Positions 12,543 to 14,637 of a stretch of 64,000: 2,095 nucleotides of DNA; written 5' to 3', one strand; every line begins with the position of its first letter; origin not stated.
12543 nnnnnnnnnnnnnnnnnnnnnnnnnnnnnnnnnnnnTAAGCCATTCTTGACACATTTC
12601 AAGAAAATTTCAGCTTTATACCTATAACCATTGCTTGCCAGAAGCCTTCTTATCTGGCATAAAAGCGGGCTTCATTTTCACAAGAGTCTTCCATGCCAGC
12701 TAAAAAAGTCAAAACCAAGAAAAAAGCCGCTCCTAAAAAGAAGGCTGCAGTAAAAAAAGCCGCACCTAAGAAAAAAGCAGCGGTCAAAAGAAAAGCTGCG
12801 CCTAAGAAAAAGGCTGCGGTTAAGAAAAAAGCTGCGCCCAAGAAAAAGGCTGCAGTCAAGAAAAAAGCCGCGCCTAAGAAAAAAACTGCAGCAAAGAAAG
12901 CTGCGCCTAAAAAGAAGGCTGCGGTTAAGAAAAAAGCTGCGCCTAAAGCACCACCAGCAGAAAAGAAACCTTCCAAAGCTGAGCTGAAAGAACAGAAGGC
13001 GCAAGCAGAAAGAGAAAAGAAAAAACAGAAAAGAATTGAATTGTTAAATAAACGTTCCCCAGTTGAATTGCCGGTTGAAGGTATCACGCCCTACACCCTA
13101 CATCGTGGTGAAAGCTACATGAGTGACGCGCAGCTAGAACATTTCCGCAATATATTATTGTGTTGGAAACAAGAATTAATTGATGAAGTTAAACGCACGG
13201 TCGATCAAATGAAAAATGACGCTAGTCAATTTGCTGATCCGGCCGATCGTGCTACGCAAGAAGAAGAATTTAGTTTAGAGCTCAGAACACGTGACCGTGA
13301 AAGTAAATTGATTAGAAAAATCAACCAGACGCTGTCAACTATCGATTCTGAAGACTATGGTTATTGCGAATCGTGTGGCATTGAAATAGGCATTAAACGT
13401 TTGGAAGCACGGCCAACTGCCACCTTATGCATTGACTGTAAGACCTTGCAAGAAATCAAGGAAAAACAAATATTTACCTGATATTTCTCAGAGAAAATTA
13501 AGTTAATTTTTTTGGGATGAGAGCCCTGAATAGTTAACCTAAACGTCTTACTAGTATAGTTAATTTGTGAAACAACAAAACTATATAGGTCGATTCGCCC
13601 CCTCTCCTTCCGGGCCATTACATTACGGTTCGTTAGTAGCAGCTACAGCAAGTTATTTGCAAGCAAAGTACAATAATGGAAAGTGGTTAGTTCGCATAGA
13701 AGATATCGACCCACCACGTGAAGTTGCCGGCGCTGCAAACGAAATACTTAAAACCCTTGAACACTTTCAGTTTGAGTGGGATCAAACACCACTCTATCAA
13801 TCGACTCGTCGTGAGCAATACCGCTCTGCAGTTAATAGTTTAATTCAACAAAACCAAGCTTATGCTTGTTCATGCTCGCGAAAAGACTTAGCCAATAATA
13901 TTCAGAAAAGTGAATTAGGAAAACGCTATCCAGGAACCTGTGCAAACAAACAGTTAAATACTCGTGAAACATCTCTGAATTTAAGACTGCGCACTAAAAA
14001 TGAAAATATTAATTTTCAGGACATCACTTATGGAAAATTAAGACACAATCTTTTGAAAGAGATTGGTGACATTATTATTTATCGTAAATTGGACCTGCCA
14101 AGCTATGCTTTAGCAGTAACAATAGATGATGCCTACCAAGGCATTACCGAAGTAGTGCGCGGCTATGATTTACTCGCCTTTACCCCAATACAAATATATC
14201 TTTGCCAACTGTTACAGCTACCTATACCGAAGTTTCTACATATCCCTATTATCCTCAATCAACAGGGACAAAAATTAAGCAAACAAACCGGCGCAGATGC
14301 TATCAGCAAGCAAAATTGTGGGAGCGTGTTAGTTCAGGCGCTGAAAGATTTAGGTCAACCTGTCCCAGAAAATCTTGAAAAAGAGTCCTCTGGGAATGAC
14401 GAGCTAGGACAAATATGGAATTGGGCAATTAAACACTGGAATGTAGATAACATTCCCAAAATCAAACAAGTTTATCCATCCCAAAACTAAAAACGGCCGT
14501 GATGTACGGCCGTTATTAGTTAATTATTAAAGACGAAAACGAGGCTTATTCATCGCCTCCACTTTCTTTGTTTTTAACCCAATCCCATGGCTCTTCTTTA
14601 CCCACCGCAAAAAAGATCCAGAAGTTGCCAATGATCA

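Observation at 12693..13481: DksA fused to a histone-H1-like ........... repeat tail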

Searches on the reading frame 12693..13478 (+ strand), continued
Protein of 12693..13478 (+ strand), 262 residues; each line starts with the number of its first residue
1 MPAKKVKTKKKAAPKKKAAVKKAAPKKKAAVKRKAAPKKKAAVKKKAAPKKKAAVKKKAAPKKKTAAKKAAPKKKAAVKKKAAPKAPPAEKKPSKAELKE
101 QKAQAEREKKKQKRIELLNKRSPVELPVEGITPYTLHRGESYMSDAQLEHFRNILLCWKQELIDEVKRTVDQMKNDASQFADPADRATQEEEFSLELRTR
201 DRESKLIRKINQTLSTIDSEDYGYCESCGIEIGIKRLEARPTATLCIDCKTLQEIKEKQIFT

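Call 28: find_encoding_contigs(protein=P0007, flank=1500, max_places=3)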
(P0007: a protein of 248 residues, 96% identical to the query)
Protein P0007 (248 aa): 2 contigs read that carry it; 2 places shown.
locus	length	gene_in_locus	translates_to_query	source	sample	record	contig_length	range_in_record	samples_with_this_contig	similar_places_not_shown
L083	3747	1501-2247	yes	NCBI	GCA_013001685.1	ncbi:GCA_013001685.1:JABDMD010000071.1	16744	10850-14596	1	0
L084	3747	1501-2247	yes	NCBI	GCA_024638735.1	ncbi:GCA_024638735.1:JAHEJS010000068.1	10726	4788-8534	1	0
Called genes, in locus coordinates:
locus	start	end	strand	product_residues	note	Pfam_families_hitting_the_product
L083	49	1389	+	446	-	PF13742:tRNA_anti_2, PF01336:tRNA_anti-codon, PF02601:Exonuc_VII_L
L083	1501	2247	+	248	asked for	PF21157:DksA_N, PF01258:zf-dskA_traR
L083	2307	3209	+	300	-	PF00749:tRNA-synt_1c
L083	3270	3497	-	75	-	-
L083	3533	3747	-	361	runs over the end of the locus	PF00111:Fer2, PF00970:FAD_binding_6 (weak), PF00175:NAD_binding_1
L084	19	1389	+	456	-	PF13742:tRNA_anti_2, PF01336:tRNA_anti-codon, PF02601:Exonuc_VII_L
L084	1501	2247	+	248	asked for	PF21157:DksA_N, PF01258:zf-dskA_traR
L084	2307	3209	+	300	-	PF00749:tRNA-synt_1c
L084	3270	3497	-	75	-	-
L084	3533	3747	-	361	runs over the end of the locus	PF00111:Fer2, PF00970:FAD_binding_6 (weak), PF00175:NAD_binding_1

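Call 41: search_solved_structures(query=window:12693-13478:+, show_alignments=1)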
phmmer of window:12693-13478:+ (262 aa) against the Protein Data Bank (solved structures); distinct sequences matched with E-value up to 0.001: 4.
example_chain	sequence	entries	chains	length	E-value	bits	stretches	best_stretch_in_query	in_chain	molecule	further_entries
1tjl_A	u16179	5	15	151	8.6e-56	192.7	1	126-260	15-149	DnaK suppressor protein | RNA polymerase-binding transcription factor DksA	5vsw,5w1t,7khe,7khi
4ijj_A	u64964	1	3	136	3.6e-22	82.7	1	140-260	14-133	Putative C4-type zinc finger protein, DksA/TraR family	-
3h3p_S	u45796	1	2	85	4.5e-11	46.4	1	140-221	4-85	4E10_S0_1TJLC_004_N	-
6ptg_A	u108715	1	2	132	1.3e-09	41.6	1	140-249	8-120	DnaK Suppressor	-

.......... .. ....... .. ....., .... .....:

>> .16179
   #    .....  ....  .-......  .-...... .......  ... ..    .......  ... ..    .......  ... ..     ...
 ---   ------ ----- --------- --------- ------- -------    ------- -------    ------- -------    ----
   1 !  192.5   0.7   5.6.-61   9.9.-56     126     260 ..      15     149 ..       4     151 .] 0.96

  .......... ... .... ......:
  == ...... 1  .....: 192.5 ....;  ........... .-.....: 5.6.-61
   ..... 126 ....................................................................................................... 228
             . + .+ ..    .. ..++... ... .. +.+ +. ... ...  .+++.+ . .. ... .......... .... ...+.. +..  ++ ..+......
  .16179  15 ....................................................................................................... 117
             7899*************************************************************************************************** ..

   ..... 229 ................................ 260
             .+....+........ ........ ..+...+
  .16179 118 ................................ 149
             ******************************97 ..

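Call 45: predict_structure(alignment_id=A1)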
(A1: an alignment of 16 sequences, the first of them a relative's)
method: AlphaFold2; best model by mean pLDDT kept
length: 262 residues; sequences in the alignment: 16
mean_pLDDT: 58.3   pTM: 0.35
mean pLDDT of the five models: 58.3, 58.0, 57.7, 56.0, 53.1
residues with pLDDT >= 90: 0; 70-90: 100; 50-70: 37; < 50: 125
segments of 3 or more residues with pLDDT < 50: 1-3, 5-86, 229-245, 247-253
pLDDT, mean of each block of 10 residues (from residue 1): 43 38 38 40 39 37 35 36 45 69 83 76 51 53 73 85 86 83 78 74 84 83 52 44 45 48 45
secondary structure, 60 per line:
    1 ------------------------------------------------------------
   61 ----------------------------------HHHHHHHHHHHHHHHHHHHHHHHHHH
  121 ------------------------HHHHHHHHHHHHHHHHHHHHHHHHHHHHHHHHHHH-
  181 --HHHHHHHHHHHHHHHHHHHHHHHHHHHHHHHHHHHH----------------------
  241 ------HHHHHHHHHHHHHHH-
elements in order: H95-120 H145-179 H183-218 H247-261

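Call 52: find_encoding_contigs(protein=P0001, flank=500, max_places=6)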
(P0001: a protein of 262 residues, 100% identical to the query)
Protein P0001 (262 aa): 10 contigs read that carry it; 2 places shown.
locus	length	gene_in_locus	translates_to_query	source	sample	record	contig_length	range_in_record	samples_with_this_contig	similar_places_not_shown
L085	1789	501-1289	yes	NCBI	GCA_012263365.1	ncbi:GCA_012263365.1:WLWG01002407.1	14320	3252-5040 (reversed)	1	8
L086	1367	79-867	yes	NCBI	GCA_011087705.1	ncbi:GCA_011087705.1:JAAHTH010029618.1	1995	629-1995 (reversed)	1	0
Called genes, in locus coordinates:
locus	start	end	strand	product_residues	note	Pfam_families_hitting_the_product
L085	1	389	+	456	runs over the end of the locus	PF13742:tRNA_anti_2, PF01336:tRNA_anti-codon, PF02601:Exonuc_VII_L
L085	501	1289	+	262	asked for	PF21157:DksA_N, PF01258:zf-dskA_traR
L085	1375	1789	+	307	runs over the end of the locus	PF00749:tRNA-synt_1c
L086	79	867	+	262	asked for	PF21157:DksA_N, PF01258:zf-dskA_traR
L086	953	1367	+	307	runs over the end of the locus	PF00749:tRNA-synt_1c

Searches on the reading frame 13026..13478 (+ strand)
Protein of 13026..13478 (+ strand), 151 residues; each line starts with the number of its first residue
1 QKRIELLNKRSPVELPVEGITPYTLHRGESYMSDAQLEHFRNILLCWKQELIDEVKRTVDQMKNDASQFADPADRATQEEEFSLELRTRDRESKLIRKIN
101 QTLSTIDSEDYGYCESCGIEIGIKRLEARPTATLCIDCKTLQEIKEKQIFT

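Call 31: search_protein_representatives(protein=window:13026-13478:+)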
Query: 151 residues. Proteins with E-value up to 0.001 (for the whole library): 11296; up to 1e-10: 2449; up to 1e-30: 286. The best 150 are listed.
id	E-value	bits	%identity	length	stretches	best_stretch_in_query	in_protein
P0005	2.7e-88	309.8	93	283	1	1-151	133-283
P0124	6.3e-58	211.4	71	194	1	10-148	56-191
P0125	1.6e-55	203.6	65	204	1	11-149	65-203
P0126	1.6e-54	200.3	65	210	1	16-149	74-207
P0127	2.1e-53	196.7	65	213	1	17-146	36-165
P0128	2.1e-53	196.7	67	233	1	18-148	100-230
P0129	2.6e-53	196.4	67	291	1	17-148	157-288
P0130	2.7e-53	196.3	64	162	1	16-149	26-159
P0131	3.3e-53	196.1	66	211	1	14-149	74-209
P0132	4.6e-53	195.6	63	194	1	14-149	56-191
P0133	5.1e-53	195.5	67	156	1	18-148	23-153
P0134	7.7e-53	194.9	64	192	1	16-149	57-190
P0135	9.3e-53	194.6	63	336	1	10-149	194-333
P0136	1.5e-52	193.9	70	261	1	18-148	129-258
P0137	1.7e-52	193.8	67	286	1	15-149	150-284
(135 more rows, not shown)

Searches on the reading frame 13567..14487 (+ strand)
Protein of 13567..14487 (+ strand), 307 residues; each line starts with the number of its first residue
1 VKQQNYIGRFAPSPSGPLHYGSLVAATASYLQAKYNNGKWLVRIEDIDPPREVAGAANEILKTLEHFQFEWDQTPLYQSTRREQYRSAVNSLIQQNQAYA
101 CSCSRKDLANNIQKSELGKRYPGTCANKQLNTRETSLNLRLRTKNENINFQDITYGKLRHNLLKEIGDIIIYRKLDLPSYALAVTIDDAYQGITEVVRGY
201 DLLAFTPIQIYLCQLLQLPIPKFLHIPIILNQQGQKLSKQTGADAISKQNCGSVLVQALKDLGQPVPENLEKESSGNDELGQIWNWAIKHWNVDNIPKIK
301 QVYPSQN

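Call 51: search_protein_families(library=ncbifam, proteins=[window:13567-14487:+], max_evalue=0.00001)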
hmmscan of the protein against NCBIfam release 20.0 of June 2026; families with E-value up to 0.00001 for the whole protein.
window:13567-14487:+ (307 aa): 10 families
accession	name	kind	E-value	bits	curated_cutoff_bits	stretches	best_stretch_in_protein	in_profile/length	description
NF004314.0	PRK05710.1-3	equivalog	4.4e-108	361.2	256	1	2-302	3-293/297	tRNA glutamyl-Q(34) synthetase GluQRS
TIGR03838.1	queuosine_YadB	equivalog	3.7e-100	334.8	276.7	1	6-274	1-267/272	tRNA glutamyl-Q(34) synthetase GluQRS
NF004313.0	PRK05710.1-2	equivalog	3.7e-90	302.1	380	1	3-271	2-275/299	tRNA glutamyl-Q(34) synthetase GluQRS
NF004312.0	PRK05710.1-1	equivalog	3.8e-90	302.4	453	1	1-305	9-300/306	tRNA glutamyl-Q(34) synthetase GluQRS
NF004315.1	PRK05710.1-4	equivalog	2.1e-65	220.9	250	1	8-249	1-260/274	tRNA glutamyl-Q(34) synthetase GluQRS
TIGR00464.1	gltX_bact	equivalog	3.2e-64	217.6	289.95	1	9-259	5-264/470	glutamate--tRNA ligase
NF003169.0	PRK04156.1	equivalog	3.2e-26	92.1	516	1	5-249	101-351/567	glutamate--tRNA ligase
TIGR00463.1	gltX_arch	equivalog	2.9e-25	88.8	401.75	1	3-246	91-339/560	glutamate--tRNA ligase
TIGR00440.1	glnS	equivalog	7e-11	41.7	425.8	1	9-144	4-133/524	glutamine--tRNA ligase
NF011291.0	PRK14703.1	equivalog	2.6e-10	39.2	681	1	4-111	30-137/769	glutamine--tRNA ligase/YqeY domain fusion protein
